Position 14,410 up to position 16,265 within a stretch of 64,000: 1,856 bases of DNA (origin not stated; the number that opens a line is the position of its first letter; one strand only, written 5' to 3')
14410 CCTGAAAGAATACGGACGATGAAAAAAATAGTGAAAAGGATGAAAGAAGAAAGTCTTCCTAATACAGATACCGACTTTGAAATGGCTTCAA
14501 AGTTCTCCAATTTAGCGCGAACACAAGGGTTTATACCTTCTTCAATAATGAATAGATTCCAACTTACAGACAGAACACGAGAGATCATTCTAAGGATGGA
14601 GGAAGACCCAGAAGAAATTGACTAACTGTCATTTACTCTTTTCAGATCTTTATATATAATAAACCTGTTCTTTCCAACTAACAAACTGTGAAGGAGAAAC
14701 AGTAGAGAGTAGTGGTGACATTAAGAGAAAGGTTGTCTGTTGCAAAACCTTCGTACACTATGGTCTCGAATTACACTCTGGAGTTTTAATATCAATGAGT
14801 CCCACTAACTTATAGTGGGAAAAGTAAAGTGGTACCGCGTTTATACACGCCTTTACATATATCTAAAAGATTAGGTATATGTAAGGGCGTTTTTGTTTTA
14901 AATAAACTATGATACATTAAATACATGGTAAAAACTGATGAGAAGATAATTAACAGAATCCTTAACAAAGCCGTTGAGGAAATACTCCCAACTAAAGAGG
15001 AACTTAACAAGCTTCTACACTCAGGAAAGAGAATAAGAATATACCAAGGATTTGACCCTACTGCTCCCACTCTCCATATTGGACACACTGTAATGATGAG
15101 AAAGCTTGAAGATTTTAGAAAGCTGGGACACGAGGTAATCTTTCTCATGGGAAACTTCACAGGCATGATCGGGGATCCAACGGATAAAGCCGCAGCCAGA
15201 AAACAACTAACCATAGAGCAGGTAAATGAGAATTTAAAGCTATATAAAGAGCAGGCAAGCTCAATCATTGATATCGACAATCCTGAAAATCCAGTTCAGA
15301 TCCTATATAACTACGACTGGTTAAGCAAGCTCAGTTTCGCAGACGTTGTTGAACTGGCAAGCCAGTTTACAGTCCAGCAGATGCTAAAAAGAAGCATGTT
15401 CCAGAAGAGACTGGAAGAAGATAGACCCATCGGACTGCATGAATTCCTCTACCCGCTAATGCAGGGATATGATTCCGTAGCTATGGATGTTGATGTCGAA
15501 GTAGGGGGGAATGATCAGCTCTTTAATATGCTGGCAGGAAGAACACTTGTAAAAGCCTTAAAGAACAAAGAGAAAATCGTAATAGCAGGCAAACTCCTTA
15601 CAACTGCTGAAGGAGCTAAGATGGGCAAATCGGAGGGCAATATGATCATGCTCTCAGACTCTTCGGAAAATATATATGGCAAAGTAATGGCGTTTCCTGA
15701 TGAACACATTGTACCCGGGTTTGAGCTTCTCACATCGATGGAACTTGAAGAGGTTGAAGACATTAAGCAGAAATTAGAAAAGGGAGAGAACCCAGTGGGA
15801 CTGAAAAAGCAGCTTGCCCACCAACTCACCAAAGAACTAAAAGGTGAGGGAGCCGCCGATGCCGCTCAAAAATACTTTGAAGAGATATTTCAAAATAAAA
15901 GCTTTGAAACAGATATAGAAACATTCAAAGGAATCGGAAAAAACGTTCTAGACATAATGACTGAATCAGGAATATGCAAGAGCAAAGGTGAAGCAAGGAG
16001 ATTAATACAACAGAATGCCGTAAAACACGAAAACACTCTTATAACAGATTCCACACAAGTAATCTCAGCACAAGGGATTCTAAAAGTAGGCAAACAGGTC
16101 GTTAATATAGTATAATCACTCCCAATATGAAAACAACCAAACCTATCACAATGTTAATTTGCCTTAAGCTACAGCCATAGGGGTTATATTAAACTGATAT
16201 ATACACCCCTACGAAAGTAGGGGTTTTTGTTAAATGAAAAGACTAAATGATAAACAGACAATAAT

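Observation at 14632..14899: Canonical tyrosine T-box riboswitch in the tyrS leader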

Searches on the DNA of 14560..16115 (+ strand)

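Call 4: search_rna_families(source=window, start=14560, end=14960, threshold=evalue, max_evalue=10, show_alignments=5)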
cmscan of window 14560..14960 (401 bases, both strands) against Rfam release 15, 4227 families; matches with E-value up to 10: 20.
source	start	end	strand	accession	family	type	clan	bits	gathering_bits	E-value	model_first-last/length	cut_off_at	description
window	14679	14857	+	RF00230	T-box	Cis-reg; leader;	-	90.3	93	1.5e-20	1-219/219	no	T-box leader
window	14843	14894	+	RF04176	mir-3149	Gene; miRNA;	-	27.9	100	0.0029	1-83/83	no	mir-3149 microRNA precursor family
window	14842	14897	+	RF04154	mir-1277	Gene; miRNA;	-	25.5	81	0.014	1-78/78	no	mir-1277 microRNA precursor family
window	14843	14894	-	RF04176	mir-3149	Gene; miRNA;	-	19.8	100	0.36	1-83/83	no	mir-3149 microRNA precursor family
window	14803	14900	+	RF04312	trpB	Cis-reg;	-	19.5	59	2.7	1-107/107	no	trpB ncRNA motif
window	14895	14922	-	RF01327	CRISPR-DR14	Gene; CRISPR;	CL00014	19.2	45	6.2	1-29/29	no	CRISPR RNA direct repeat element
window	14847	14890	+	RF04161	mir-3688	Gene; miRNA;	-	18.8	84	0.37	1-88/88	no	mir-3688 microRNA precursor family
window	14839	14902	+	RF03686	mir-9424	Gene; miRNA;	-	18.1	90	0.46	1-68/68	no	mir-9424 microRNA precursor family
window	14626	14703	-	RF02059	STnc50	Gene; sRNA;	-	17.4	55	2.6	1-84/84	no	Salmonella enterica sRNA STnc40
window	14839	14907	+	RF03450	MIR1513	Gene; miRNA;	-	16.7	95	1.9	1-91/91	no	MIR1513 microRNA precursor family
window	14847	14889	+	RF04238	mir-4012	Gene; miRNA;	-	16.5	80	2.1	1-63/63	no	mir-4012 microRNA precursor family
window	14602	14649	-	RF03790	MIR8008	Gene; miRNA;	-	16.2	66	1.7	1-55/55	no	MIR8008 microRNA precursor family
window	14848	14891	+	RF04273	MIR827_2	Gene; miRNA;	CL00143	16.1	67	6.5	1-89/89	no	MIR827_2 microRNA precursor family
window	14841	14892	-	RF04158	mir-568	Gene; miRNA;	-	15.9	75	9.1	1-93/93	no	mir-568 microRNA precursor family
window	14845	14893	+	RF00896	mir-787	Gene; miRNA;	-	14.8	57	5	16-57/72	no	mir-787 microRNA precursor family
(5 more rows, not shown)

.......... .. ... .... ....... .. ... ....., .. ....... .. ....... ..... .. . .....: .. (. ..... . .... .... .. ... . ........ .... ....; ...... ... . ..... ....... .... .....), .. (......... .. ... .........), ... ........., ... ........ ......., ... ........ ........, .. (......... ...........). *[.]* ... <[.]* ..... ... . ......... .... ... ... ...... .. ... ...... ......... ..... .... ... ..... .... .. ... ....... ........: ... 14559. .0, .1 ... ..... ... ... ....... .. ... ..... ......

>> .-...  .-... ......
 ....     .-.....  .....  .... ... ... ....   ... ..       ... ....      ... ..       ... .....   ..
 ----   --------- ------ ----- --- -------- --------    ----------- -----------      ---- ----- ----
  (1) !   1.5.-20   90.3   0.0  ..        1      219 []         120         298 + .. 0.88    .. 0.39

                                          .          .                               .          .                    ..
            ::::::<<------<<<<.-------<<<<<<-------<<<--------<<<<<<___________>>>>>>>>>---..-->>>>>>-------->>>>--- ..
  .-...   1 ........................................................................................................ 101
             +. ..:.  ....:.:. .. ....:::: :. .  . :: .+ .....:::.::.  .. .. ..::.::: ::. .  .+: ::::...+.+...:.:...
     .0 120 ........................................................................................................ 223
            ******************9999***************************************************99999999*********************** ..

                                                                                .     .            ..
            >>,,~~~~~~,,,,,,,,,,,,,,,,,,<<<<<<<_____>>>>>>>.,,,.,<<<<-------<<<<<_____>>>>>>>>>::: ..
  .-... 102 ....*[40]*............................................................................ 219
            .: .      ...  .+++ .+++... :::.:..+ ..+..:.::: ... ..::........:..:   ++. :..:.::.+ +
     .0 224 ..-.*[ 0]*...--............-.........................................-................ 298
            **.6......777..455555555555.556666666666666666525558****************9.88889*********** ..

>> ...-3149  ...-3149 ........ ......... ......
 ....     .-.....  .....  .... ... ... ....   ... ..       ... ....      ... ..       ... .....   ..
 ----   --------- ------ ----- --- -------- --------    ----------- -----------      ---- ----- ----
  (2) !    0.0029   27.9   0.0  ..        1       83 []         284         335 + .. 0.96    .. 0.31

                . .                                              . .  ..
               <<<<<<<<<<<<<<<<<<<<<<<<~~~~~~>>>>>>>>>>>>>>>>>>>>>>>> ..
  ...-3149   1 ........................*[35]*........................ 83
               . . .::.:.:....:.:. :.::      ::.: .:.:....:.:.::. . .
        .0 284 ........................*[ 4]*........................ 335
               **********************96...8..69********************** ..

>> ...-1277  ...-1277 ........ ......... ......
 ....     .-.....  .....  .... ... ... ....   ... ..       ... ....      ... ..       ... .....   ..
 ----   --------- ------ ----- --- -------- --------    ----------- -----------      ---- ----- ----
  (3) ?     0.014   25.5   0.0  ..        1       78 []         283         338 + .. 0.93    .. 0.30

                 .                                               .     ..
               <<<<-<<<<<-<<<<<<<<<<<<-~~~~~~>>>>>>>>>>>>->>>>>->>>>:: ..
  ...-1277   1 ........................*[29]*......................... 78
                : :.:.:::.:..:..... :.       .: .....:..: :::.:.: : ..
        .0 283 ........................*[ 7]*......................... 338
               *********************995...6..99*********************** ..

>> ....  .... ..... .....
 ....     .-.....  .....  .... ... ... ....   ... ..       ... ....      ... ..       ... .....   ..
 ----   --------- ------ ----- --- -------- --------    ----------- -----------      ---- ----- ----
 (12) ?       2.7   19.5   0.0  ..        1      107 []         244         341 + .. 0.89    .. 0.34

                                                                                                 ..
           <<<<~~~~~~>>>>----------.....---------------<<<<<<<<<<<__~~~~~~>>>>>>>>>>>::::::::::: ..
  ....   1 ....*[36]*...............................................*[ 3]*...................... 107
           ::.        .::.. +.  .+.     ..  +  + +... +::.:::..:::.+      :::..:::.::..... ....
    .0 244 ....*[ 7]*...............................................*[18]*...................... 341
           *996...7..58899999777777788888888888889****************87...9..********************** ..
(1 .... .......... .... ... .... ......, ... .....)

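Call 36: search_rna_families(sources=[L001, L056, L161, L080, L074, L083, L128], threshold=evalue, max_evalue=0.001, show_alignments=7)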
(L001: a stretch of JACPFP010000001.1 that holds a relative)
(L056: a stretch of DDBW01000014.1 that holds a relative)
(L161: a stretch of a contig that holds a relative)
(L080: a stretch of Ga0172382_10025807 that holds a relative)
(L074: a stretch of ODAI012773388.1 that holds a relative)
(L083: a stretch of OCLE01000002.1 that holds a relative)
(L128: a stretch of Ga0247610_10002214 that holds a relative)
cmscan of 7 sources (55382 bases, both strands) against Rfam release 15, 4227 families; matches with E-value up to 0.001: 10.
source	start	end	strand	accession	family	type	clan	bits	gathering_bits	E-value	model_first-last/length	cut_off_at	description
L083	10837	11251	+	RF02637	EF0408_EF0409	Gene; sRNA;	-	459.3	440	1.2e-131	1-412/412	no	Enterococcus sRNA EF0408_EF0409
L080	4643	4825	-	RF00230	T-box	Cis-reg; leader;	-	113.7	93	1.9e-24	1-219/219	no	T-box leader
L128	2524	2696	+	RF00230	T-box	Cis-reg; leader;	-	99.8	93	7.2e-21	1-219/219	no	T-box leader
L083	2813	2988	+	RF00230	T-box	Cis-reg; leader;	-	98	93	2.1e-20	1-219/219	no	T-box leader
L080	1253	1433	+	RF00230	T-box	Cis-reg; leader;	-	90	93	2.4e-18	1-219/219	no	T-box leader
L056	2766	2940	+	RF00230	T-box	Cis-reg; leader;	-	75.1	93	1.7e-14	1-219/219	no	T-box leader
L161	1261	1435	-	RF00230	T-box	Cis-reg; leader;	-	75.1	93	1.7e-14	1-219/219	no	T-box leader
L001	2760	2932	+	RF00230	T-box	Cis-reg; leader;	-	62.9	93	2.4e-11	1-219/219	no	T-box leader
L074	325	499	+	RF00230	T-box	Cis-reg; leader;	-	62.8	93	2.5e-11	1-219/219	no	T-box leader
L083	11244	11409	-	RF02848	RefB11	Gene; sRNA;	-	41.5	54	7.7e-05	1-167/167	no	Enterococcus sRNA B11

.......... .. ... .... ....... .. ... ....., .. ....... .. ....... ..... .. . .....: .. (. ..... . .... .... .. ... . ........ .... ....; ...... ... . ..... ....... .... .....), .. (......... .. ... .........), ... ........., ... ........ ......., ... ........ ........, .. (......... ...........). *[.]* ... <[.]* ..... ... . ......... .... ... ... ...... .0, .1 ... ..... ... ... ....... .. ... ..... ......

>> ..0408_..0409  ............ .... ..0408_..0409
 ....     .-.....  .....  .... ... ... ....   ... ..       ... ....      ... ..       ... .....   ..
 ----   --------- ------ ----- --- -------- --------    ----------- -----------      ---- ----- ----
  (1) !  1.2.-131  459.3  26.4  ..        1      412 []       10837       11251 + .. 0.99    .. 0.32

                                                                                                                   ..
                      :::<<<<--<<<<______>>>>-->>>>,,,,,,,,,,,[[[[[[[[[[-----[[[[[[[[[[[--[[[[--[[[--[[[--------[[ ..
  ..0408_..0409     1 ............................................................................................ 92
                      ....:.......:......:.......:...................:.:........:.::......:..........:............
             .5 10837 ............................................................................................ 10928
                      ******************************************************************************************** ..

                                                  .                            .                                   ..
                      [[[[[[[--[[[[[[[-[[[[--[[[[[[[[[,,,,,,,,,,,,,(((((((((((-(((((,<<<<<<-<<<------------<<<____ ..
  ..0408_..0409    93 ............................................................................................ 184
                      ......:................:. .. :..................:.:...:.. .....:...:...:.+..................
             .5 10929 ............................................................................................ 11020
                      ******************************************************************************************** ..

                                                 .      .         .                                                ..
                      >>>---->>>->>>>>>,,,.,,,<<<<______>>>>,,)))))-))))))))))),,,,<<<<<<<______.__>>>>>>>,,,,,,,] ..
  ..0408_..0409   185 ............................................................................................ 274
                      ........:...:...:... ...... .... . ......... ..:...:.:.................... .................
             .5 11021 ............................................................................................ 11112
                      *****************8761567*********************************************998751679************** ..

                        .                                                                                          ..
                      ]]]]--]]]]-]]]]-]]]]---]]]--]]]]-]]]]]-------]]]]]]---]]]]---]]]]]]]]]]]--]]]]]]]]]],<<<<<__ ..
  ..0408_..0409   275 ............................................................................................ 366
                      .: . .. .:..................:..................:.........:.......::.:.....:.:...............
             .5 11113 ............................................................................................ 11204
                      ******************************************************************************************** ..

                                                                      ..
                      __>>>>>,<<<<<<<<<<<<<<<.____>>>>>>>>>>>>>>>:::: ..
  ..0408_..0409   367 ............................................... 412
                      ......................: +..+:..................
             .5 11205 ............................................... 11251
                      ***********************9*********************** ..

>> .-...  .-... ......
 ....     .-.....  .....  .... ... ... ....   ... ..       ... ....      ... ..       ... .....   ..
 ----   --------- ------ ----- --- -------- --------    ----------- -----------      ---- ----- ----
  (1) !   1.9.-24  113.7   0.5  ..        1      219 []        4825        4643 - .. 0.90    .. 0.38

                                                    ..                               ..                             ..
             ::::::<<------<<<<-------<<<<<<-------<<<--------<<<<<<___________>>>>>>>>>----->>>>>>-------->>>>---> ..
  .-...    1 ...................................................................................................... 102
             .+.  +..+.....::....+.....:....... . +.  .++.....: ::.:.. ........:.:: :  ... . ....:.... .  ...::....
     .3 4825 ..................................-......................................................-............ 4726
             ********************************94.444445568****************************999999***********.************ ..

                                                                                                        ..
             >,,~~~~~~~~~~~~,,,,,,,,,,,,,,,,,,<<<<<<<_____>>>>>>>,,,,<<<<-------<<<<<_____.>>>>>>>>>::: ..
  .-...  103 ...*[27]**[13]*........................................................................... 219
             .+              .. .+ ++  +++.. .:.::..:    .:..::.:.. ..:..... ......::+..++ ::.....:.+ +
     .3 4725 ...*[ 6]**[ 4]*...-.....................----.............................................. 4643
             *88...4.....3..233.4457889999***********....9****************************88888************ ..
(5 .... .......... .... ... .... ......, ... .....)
